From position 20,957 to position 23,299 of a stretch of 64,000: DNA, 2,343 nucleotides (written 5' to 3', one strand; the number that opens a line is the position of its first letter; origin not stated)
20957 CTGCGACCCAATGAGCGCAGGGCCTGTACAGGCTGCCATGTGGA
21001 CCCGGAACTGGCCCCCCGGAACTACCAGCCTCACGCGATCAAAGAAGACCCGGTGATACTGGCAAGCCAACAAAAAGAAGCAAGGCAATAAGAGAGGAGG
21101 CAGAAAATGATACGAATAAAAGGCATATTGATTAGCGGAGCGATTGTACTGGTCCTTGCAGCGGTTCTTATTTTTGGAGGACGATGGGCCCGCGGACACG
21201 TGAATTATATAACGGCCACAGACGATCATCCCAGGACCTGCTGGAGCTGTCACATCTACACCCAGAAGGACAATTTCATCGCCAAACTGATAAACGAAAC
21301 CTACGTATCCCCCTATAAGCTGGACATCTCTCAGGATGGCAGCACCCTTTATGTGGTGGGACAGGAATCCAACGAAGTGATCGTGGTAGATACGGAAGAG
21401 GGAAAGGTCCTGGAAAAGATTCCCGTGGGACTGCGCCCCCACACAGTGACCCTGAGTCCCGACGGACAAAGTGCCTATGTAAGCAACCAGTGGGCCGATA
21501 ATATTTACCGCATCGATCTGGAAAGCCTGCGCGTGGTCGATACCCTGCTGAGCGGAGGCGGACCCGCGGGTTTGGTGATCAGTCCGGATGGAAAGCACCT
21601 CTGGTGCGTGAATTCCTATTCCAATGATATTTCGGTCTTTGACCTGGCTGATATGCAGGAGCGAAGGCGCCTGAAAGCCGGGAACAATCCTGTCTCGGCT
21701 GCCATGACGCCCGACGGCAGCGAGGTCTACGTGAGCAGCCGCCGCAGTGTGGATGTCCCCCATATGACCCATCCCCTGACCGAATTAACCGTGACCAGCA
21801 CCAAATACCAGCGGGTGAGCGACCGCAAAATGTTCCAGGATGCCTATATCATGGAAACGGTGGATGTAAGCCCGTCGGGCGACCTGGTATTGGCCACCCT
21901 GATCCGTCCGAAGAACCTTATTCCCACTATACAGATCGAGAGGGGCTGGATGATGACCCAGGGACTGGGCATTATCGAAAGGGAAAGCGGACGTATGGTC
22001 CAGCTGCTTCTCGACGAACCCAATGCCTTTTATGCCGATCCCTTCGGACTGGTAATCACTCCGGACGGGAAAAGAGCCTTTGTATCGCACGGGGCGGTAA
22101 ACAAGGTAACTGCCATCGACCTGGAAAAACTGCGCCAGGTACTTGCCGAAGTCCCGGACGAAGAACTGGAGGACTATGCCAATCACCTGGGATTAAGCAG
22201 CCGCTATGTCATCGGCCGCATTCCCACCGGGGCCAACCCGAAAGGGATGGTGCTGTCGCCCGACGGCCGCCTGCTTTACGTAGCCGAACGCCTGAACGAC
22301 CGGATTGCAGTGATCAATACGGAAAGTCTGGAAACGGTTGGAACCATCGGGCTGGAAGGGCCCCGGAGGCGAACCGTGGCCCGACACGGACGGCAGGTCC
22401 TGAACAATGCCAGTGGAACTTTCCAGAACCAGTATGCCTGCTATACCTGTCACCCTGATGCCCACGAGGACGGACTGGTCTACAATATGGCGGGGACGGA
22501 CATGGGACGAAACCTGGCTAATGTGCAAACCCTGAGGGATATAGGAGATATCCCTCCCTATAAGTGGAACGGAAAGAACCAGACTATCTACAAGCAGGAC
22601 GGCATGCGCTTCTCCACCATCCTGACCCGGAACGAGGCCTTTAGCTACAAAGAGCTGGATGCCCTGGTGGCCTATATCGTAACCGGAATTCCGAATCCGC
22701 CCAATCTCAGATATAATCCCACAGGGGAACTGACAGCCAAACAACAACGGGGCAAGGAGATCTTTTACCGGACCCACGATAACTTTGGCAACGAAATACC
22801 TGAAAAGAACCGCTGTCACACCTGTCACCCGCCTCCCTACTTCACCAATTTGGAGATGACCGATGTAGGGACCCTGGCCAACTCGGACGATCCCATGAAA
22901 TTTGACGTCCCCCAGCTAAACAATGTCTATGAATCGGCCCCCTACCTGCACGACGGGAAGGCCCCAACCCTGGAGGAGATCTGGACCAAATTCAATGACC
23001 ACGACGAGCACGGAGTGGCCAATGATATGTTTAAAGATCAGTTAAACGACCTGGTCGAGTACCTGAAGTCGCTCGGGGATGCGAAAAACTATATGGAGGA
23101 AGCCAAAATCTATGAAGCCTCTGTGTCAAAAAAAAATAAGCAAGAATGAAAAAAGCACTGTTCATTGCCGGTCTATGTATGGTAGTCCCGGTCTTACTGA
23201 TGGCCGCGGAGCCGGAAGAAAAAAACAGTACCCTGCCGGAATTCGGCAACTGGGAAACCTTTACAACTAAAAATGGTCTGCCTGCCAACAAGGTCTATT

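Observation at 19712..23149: HzsA-related-like propeller/heme protein followed by a YVTN-propeller + CCP-like di-heme fusion: a hydrazine-synthase-like domain inventory in a Bacteroidota genome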

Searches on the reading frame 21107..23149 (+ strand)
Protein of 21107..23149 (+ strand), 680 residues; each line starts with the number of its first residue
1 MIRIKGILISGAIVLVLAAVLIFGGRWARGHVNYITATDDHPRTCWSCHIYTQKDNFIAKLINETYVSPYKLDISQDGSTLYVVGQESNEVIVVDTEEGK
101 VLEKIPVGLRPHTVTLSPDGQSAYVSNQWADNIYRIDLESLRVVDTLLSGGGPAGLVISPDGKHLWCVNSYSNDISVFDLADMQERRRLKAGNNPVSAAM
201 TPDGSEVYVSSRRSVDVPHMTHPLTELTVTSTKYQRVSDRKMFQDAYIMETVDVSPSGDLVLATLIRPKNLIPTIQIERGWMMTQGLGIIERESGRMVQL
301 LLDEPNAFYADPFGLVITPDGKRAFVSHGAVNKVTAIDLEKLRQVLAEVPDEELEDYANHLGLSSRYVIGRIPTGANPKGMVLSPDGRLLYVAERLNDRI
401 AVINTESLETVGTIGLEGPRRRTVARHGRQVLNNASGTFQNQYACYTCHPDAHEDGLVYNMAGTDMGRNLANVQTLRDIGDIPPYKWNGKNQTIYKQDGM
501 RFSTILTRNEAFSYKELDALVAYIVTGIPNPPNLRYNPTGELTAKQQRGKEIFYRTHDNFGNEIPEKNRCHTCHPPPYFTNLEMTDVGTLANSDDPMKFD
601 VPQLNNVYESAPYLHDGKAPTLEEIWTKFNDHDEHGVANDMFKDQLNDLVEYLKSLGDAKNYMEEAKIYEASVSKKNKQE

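Call 9: search_protein_families(library=pfam, proteins=[window:21107-23149:+], max_evalue=0.01)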
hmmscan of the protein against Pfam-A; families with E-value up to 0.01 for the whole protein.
window:21107-23149:+ (680 aa): 12 families
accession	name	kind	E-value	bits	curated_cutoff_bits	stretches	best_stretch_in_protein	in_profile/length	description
PF10282.15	Lactonase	-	7.4e-17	62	21.7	2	75-180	199-320/344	Lactonase, 7-bladed beta-propeller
PF21783.3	YNCE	-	2.4e-15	57.1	27.1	1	105-196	238-329/339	YNCE-like beta-propeller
PF08450.18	SGL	-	1e-08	35.5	26.3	1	131-205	115-189/246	SMP-30/Gluconolactonase/LRE-like region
PF25174.1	Beta-prop_THOC3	-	2.6e-08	33.7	305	1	68-209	90-230/272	THOC3 beta-propeller domain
PF02239.22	Cytochrom_D1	-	4.8e-06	25.8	25.5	1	87-212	200-334/368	Cytochrome D1 heme domain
PF03150.19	CCP_MauG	-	1.5e-05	26.1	25.6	0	567-659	21-112/149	Di-haem cytochrome c peroxidase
PF01731.26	Arylesterase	-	0.00021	21.8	21.3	0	377-403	55-81/86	Arylesterase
PF23749.1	DUF7165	-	0.00025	20.4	26.7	0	156-221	27-93/442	Domain of unknown function (DUF7165)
PF00034.26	Cytochrom_C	-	0.00033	22.3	21.3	0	444-526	11-88/90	Cytochrome c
PF21419.2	RoxA-like_Cyt-c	-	0.00042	20.3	26.7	1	602-625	5-28/39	RoxA-like, cytochrome c-like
PF07676.18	PD40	-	0.0014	18.9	20.9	0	383-392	16-26/38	WD40-like Beta Propeller Repeat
PF13570.13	Beta-prop_ACSF4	-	0.0071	16.2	133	0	75-210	15-151/329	Beta-alanine-activating enzyme, beta-propeller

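Call 10: search_protein_families(library=ncbifam, proteins=[window:21107-23149:+], max_evalue=0.01)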
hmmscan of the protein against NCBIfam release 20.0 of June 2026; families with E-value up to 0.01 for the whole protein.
window:21107-23149:+ (680 aa): 19 families
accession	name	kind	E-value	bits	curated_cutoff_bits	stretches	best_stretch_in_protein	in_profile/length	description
NF052342.1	hydrazine_BC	exception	1.5e-63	215.1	1250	3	65-406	37-376/690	hydrazine synthase subunit beta-gamma fusion subunit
NF052340.1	hydrazine_beta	equivalog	1e-55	189.3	560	1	64-405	30-369/372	hydrazine synthase subunit beta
TIGR03866.1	PQQ_ABC_repeats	subfamily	6.8e-35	120.6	287.3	3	122-211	12-101/310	PQQ-dependent catabolism-associated beta-propeller protein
TIGR02276.1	beta_rpt_yvtn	repeat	1.2e-31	108.4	27.85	4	77-116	2-41/42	beta-propeller repeat protein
NF052460.1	L-NosZ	equivalog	5.4e-24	84.5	700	2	62-216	127-281/480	clade III lactonase-type nitrous-oxide reductase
NF052341.1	hydrazine_gamma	equivalog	2.3e-22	79.4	625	2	597-656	279-339/339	hydrazine synthase subunit gamma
TIGR03907.1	QH_beta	equivalog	6.8e-16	58.3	223.2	1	83-167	5-97/338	quinohemoprotein amine dehydrogenase subunit beta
NF052280.1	7_blade_YncE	equivalog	1.8e-15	56.6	400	1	72-166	219-314/338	7-bladed beta-propeller protein YncE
NF048007.1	MmpL3Stblzr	equivalog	4e-13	49.3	600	1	132-211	249-326/366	MmpL3/TtfA transport complex stabilizer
NF008258.1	PRK11028.1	equivalog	9.4e-07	28.2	370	1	67-188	81-213/330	6-phosphogluconolactonase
NF038117.1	choice_anch_I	subfamily_domain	2.6e-06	26.6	300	0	69-112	177-220/458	choice-of-anchor I family protein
TIGR04039.1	MXAN_0977_Heme2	hypoth_equivalog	3.8e-06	26.2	362.85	1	592-630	238-276/336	MbnH family di-heme enzyme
TIGR04244.1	nitrous_NosZ_RR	equivalog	6.6e-06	24.9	625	0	371-412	310-351/627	TAT-dependent nitrous-oxide reductase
NF050136.1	PGL_lacton_Staph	exception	2.7e-05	23.3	500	1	67-180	189-317/341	6-phosphogluconolactonase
NF038015.2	AztD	exception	8.5e-05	21.4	400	0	393-440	2-49/356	zinc metallochaperone AztD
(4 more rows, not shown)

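Call 12: search_solved_structures(query=window:21107-23149:+, max_evalue=0.01, show_alignments=3)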
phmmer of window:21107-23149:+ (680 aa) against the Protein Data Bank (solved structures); distinct sequences matched with E-value up to 0.01: 16.
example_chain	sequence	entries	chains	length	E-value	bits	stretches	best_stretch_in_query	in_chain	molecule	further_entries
5c2v_B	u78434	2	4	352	1.9e-46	161.7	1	67-405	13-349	HYDRAZINE SYNTHASE BETA SUBUNIT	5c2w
1l0q_A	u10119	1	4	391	8.5e-41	143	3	82-215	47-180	Surface layer protein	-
5c2v_C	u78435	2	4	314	3e-17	65.2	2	595-656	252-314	HYDRAZINE SYNTHASE GAMMA SUBUNIT | Hypothetical (Di heme) protein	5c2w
3bws_A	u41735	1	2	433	2.8e-10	42.2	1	80-177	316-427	protein Lp49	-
3vgz_A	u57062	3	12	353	8.6e-09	37.2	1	80-167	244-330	Uncharacterized protein YncE | PQQ-dependent catabolism-associated beta-propeller protein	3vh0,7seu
6tv2_A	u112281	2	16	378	1e-07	33.6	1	79-180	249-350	Protein NirF | Protein NirF,Protein NirF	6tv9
4qrj_A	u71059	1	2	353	7.1e-06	27.6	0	110-178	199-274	putative 6-phosphogluconolactonase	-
3fgb_A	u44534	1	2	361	7.1e-06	27.6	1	100-211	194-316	uncharacterized protein Q89ZH8_BACTN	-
1ri6_A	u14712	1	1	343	2e-05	26.1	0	77-183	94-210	putative isomerase ybhE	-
3scy_A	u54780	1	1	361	2.2e-05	26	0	114-179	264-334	Hypothetical bacterial 6-phosphogluconolactonase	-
6nau_A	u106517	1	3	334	4.9e-05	24.8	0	111-183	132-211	6-phosphogluconolactonase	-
3u4y_A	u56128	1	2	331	8.1e-05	24.1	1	98-220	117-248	uncharacterized protein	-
6e1c_A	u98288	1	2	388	0.0011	20.3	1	591-629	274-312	Di-heme enzyme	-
6igb_A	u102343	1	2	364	0.0013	20.1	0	75-180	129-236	Periplasmic gluconolactonase, PpgL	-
1jmx_B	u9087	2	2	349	0.0016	19.9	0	83-168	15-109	Amine Dehydrogenase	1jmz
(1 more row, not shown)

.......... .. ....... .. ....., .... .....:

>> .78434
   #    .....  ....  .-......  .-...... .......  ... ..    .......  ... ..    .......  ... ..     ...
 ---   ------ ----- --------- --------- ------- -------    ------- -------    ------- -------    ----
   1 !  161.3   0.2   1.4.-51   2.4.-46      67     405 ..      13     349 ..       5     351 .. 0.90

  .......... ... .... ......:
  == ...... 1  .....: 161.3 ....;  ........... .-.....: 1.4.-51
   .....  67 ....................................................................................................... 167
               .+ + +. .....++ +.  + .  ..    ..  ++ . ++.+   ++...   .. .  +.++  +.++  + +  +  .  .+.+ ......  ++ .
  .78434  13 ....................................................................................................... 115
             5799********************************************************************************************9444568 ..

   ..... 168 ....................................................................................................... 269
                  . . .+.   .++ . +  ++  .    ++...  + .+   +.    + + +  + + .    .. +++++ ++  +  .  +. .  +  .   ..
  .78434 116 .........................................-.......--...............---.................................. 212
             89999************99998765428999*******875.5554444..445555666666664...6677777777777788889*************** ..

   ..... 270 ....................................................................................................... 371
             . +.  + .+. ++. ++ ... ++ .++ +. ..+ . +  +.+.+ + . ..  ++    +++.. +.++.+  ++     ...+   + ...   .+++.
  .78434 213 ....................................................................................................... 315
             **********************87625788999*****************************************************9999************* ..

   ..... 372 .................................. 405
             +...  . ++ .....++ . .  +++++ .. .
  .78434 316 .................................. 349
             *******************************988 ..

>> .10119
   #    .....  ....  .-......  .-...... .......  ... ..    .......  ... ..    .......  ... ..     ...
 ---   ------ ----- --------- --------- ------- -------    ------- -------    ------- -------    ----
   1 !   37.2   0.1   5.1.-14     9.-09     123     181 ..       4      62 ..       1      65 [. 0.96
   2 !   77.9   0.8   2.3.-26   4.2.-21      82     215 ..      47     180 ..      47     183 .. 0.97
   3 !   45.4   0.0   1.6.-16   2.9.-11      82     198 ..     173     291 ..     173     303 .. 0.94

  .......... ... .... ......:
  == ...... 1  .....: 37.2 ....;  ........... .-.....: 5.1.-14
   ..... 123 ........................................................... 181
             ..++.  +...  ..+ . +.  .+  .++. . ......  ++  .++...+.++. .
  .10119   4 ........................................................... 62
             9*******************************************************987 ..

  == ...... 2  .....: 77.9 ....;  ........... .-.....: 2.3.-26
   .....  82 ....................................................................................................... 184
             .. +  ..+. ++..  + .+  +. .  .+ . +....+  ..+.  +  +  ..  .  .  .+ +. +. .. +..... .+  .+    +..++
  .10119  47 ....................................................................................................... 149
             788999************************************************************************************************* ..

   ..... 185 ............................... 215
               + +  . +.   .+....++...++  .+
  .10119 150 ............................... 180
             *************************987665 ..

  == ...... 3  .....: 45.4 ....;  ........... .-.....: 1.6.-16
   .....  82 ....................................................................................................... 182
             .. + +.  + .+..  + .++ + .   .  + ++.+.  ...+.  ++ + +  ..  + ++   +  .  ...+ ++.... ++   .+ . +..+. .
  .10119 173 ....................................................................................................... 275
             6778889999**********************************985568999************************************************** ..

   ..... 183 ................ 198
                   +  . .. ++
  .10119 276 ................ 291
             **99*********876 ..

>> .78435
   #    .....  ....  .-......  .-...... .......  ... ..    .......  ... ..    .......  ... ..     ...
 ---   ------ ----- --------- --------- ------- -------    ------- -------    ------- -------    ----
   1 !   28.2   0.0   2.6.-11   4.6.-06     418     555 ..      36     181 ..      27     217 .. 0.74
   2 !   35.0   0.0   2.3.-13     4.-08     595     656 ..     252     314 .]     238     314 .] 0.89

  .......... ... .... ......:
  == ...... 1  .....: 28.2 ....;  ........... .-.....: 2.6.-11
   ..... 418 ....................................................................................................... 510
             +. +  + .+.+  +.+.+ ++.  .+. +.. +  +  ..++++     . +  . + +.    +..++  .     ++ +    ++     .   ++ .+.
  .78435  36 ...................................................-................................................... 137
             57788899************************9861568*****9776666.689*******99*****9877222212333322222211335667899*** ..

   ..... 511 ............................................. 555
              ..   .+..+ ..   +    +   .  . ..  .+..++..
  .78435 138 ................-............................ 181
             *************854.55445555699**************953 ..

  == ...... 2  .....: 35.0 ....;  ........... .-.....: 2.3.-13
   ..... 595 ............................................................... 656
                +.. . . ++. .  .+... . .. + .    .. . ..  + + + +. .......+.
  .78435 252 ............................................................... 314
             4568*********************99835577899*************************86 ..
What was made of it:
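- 21299..22336 (+): Seven-bladed YVTN propeller homologous end to end to HzsB. The blade-6 insertion loop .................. lies at 21905-21958. phmmer against 5c2v_B, E 1.9e-46, aa 67-405 aligned to 13-349 (call 12).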
